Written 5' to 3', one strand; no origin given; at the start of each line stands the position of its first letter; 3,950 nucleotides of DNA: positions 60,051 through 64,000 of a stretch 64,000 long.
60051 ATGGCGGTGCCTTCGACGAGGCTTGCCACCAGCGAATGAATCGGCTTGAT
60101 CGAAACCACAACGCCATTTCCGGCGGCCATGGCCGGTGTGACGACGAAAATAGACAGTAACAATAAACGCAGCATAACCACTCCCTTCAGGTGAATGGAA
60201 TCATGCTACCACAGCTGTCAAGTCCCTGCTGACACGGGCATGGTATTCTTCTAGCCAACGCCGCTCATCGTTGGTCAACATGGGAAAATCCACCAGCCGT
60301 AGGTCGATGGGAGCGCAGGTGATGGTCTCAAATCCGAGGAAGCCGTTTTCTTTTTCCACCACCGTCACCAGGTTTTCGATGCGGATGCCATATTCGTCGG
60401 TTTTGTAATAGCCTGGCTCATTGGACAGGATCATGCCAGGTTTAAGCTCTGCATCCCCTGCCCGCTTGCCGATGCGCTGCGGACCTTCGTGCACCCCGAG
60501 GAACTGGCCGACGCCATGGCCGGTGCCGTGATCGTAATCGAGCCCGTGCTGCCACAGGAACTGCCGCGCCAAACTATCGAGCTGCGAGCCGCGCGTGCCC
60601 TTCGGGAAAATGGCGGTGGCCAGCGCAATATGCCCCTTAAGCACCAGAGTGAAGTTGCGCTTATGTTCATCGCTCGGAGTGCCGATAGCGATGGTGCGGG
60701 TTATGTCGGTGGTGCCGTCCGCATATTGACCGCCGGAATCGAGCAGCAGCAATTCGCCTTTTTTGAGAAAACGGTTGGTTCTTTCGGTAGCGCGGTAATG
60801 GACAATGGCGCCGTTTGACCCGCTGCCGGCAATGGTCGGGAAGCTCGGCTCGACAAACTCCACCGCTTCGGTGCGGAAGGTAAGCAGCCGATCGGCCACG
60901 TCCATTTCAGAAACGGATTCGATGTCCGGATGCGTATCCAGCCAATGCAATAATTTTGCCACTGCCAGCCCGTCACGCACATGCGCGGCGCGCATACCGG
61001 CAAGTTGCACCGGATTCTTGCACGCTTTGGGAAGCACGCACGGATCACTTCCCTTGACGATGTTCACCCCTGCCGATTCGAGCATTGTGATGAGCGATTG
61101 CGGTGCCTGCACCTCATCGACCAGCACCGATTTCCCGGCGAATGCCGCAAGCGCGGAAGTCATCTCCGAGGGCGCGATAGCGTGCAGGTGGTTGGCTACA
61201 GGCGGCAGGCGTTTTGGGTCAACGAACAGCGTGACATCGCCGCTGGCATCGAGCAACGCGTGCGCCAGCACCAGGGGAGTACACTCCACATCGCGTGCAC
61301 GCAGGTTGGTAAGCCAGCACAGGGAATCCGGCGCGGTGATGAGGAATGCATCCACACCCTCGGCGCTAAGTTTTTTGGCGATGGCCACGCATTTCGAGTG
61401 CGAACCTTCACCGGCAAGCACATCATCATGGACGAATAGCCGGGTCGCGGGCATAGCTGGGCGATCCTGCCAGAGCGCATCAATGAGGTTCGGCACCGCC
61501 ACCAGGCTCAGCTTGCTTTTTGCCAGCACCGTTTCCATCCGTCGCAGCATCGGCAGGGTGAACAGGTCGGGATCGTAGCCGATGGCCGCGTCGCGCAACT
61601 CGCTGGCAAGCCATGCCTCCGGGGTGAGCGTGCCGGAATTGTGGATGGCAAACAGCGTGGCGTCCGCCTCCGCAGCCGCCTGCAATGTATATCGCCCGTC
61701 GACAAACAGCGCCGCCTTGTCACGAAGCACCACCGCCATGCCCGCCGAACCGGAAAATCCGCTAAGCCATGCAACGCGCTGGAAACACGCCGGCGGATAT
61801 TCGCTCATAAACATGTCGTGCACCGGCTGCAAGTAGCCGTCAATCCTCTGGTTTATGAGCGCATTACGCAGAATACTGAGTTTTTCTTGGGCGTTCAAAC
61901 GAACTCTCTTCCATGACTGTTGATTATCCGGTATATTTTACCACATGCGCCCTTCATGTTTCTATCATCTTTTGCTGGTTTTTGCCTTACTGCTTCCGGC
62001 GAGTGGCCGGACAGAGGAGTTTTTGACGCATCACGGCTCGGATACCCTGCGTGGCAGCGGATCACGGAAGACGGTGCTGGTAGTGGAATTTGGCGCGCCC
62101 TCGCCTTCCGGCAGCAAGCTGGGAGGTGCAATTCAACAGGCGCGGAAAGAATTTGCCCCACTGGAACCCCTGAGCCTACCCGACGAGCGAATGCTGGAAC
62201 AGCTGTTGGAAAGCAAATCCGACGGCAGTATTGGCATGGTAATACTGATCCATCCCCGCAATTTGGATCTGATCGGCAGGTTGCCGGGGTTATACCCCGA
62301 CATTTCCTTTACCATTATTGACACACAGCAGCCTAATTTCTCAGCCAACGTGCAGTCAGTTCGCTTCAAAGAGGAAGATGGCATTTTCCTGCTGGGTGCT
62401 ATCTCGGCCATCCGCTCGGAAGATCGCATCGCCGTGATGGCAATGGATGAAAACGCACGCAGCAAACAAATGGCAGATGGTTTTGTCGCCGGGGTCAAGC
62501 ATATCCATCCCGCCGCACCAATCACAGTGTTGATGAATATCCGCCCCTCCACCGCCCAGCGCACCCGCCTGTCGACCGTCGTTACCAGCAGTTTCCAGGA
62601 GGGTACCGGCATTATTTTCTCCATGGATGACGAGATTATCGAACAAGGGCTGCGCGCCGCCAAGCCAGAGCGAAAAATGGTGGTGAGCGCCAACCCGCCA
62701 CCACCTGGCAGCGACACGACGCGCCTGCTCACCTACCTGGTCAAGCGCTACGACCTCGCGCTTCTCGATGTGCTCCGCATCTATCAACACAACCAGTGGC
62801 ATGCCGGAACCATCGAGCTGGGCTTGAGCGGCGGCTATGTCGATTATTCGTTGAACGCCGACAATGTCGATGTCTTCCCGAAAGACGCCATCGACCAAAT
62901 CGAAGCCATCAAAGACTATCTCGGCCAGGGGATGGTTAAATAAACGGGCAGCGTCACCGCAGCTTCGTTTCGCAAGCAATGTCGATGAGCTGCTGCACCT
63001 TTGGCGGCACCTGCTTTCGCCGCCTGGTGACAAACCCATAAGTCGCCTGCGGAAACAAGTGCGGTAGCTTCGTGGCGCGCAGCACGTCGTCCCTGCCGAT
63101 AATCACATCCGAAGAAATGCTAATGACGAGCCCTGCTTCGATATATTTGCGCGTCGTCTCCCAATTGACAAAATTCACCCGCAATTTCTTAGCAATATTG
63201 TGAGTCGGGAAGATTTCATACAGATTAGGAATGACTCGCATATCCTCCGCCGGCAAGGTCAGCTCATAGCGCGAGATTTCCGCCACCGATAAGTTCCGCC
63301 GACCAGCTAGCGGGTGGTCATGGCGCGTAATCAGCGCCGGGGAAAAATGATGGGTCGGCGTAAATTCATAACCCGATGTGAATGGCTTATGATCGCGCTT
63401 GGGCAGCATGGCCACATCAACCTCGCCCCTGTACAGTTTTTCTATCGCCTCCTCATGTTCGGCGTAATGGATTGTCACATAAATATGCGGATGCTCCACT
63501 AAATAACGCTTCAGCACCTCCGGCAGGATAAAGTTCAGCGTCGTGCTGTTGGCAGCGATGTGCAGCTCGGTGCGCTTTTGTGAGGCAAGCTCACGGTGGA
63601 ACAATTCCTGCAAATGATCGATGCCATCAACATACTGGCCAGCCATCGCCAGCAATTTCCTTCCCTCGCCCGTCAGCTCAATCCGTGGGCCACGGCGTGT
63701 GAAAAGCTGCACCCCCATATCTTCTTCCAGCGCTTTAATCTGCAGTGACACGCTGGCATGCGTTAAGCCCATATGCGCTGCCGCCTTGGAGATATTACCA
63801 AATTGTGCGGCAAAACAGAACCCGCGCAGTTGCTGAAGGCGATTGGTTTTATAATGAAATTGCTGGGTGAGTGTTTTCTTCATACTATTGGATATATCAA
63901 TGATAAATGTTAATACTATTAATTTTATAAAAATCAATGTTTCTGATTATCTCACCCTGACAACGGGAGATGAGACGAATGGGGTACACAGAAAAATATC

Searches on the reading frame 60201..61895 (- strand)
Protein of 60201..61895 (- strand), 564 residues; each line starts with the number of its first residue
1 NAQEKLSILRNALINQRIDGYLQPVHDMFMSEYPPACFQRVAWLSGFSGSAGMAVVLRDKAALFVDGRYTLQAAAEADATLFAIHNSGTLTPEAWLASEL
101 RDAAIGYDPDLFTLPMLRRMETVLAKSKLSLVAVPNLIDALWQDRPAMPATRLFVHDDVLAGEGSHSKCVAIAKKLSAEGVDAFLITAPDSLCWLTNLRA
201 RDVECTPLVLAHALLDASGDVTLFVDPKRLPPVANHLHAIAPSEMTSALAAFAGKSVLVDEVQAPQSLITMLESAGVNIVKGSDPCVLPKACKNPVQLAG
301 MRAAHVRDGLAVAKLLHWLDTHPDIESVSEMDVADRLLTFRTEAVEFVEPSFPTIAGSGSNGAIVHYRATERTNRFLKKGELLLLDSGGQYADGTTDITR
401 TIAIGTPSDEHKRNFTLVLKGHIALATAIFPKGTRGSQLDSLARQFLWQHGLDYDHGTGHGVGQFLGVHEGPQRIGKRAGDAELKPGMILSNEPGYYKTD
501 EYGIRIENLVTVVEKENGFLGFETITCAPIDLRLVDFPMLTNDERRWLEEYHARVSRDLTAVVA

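Call 71: search_protein_families(library=pfam, proteins=[window:60201-61895:-], max_evalue=0.00001)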
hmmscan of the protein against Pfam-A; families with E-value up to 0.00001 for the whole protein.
window:60201-61895:- (564 aa): 4 families
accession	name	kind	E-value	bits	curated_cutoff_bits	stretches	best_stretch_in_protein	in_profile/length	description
PF00557.29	Peptidase_M24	-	4.7e-56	190.3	23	1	300-513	2-207/208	Metallopeptidase family M24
PF16189.11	Creatinase_N_2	-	8.8e-35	120.5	29.7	1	144-296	1-160/161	Creatinase/Prolidase N-terminal domain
PF01321.24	Creatinase_N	-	6.6e-17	62.7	22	1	39-141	23-125/128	Creatinase/Prolidase N-terminal domain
PF16188.10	Peptidase_M24_C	-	1e-14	54.6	28.9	1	518-560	1-43/63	C-terminal region of peptidase_M24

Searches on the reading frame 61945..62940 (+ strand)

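Call 71: search_protein_families(library=pfam, proteins=[window:61945-62940:+], max_evalue=0.00001)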
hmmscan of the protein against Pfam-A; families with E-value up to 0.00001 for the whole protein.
window:61945-62940:+ (332 aa): 1 family
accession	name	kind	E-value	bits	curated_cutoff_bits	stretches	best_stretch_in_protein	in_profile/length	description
PF02608.20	Bmp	-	5.6e-13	49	24.1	1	92-319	57-283/301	ABC transporter substrate-binding protein PnrA-like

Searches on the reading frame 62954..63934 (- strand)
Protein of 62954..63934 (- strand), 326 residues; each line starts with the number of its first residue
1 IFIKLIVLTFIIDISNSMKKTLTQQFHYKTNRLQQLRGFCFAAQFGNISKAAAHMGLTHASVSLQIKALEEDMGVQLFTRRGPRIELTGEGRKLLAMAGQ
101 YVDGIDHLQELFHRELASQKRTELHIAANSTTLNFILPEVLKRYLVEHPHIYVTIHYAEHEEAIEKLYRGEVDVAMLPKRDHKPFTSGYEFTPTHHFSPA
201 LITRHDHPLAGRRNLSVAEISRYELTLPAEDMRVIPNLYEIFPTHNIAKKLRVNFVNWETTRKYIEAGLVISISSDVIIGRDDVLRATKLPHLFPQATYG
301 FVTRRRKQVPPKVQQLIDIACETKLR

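Call 71: search_protein_families(library=pfam, proteins=[window:62954-63934:-], max_evalue=0.00001)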
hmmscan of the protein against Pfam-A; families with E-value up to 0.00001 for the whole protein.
window:62954-63934:- (326 aa): 2 families
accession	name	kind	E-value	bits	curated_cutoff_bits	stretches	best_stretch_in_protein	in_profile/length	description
PF03466.25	LysR_substrate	-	7.2e-28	97.8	28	1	119-320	3-204/209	LysR substrate binding domain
PF00126.33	HTH_1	-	7.1e-17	61.6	26.6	1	33-92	1-60/60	Bacterial regulatory helix-turn-helix protein, lysR family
